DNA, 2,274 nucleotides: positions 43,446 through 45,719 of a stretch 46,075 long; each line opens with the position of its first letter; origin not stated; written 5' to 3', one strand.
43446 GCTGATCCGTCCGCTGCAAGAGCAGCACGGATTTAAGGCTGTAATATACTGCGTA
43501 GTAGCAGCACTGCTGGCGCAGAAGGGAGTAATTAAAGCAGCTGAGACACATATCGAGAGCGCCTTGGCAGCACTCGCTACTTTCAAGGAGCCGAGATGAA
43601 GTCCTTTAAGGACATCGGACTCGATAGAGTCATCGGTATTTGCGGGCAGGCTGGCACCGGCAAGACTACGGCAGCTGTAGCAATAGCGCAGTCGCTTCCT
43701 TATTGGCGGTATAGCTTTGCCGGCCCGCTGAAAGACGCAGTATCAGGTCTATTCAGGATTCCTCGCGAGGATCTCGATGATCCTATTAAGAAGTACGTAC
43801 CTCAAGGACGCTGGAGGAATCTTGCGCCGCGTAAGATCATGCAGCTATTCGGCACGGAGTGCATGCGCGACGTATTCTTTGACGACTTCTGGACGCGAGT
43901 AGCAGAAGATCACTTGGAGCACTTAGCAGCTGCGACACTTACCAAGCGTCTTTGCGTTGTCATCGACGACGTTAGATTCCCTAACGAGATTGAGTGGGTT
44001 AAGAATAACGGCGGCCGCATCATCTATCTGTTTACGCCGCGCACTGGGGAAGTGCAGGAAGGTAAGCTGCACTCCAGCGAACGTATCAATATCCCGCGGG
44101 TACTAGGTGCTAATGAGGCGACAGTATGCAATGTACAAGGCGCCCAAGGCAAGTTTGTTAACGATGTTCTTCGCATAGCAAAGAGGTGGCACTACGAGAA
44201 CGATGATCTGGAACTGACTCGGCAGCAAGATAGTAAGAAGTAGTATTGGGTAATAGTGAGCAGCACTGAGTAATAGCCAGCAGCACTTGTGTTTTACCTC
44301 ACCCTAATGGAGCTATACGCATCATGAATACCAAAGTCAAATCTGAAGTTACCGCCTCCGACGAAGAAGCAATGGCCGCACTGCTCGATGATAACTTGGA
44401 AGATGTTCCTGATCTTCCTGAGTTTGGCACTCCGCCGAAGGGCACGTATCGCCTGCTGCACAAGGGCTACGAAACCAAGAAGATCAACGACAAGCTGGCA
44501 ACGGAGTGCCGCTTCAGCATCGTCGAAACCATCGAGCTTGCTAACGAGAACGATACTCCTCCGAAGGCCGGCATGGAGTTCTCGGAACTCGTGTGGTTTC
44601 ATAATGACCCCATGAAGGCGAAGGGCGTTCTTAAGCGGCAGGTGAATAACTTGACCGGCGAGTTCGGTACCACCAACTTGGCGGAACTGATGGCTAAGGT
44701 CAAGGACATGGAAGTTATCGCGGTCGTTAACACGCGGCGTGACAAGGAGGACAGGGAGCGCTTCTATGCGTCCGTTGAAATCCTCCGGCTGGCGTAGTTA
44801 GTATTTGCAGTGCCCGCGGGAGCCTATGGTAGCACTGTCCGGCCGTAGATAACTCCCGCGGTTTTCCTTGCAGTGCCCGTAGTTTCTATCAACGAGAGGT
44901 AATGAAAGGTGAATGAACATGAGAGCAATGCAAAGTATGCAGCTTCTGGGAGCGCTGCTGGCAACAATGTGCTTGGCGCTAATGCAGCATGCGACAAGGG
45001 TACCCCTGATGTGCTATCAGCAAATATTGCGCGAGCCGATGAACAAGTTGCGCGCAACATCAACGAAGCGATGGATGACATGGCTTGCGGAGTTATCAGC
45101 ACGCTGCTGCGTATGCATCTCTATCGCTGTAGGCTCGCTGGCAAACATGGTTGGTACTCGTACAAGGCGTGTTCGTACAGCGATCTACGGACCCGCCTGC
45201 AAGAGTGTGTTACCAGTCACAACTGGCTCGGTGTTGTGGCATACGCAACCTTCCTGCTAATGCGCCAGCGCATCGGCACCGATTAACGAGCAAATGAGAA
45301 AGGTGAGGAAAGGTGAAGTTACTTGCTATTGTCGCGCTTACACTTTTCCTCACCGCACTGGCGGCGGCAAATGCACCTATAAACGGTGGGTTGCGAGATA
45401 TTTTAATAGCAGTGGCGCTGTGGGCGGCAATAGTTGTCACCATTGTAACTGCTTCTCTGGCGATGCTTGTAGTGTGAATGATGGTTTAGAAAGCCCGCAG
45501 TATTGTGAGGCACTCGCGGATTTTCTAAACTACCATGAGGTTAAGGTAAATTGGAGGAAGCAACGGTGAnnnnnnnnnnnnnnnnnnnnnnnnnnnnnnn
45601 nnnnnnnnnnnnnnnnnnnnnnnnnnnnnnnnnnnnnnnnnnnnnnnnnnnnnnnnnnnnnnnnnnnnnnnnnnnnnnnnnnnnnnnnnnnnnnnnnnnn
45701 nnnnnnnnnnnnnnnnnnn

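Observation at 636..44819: Genome-wide, strand-biased over-representation of the word (T)GCCCGCG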

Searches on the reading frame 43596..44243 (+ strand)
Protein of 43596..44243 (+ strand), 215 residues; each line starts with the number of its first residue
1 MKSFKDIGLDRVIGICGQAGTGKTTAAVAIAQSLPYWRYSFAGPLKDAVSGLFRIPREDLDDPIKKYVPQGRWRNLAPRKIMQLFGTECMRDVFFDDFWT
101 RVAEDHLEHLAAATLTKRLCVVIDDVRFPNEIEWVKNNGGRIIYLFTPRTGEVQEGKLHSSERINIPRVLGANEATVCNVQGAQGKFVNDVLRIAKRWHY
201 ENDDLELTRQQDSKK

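Call 9: search_protein_families(library=phrogs, proteins=[window:43596-44243:+], max_evalue=0.00001)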
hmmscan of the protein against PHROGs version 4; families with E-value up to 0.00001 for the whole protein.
window:43596-44243:+ (215 aa): 1 family
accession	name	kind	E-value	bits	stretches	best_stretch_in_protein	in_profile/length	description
phrog_139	-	other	8.7e-38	131.6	1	5-163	78-231/342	deoxynucleoside monophosphate kinase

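Call 26: search_protein_families(library=pfam, proteins=[window:43596-44243:+], max_evalue=0.01)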
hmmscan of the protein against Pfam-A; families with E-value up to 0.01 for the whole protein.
window:43596-44243:+ (215 aa): 4 families
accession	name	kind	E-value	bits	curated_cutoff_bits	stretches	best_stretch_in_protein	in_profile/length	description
PF21448.3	DNMK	-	1.1e-13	51.7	27.1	1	77-162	129-208/232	Deoxynucleotide monophosphate kinase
PF00931.28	NB-ARC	-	8e-05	22.4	23.5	1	10-160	19-147/248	NB-ARC domain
PF13401.12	AAA_22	-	0.00099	19.9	27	1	11-126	6-93/130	AAA domain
PF13671.12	AAA_33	-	0.0038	18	27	0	13-124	2-76/143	AAA domain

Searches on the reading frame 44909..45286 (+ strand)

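Call 26: search_protein_families(library=pfam, proteins=[window:44909-45286:+], max_evalue=0.01)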
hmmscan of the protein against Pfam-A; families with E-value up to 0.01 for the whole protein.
window:44909-45286:+ (125 aa): 0 families

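Call 55: search_protein_families(library=phrogs, proteins=[window:44909-45286:+], max_evalue=0.01)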
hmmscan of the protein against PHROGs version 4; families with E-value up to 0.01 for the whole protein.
window:44909-45286:+ (125 aa): 1 family
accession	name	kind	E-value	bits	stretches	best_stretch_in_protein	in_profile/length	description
phrog_8298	-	unknown function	1.7e-07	32.3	1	40-120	21-101/107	-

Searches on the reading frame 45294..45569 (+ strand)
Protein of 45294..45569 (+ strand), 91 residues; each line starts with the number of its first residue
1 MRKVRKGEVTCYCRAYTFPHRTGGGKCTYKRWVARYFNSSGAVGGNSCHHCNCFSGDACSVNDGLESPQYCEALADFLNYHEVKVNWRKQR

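Call 26: search_protein_families(library=pfam, proteins=[window:45294-45569:+], max_evalue=0.01)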
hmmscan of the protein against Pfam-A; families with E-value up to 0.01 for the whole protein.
window:45294-45569:+ (91 aa): 0 families

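Call 97: search_protein_families(library=phrogs, proteins=[window:45294-45569:+], max_evalue=0.01)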
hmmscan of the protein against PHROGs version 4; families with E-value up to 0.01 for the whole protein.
window:45294-45569:+ (91 aa): 1 family
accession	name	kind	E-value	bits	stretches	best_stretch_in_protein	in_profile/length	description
phrog_5016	-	unknown function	3e-25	88.8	1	1-85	1-79/79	-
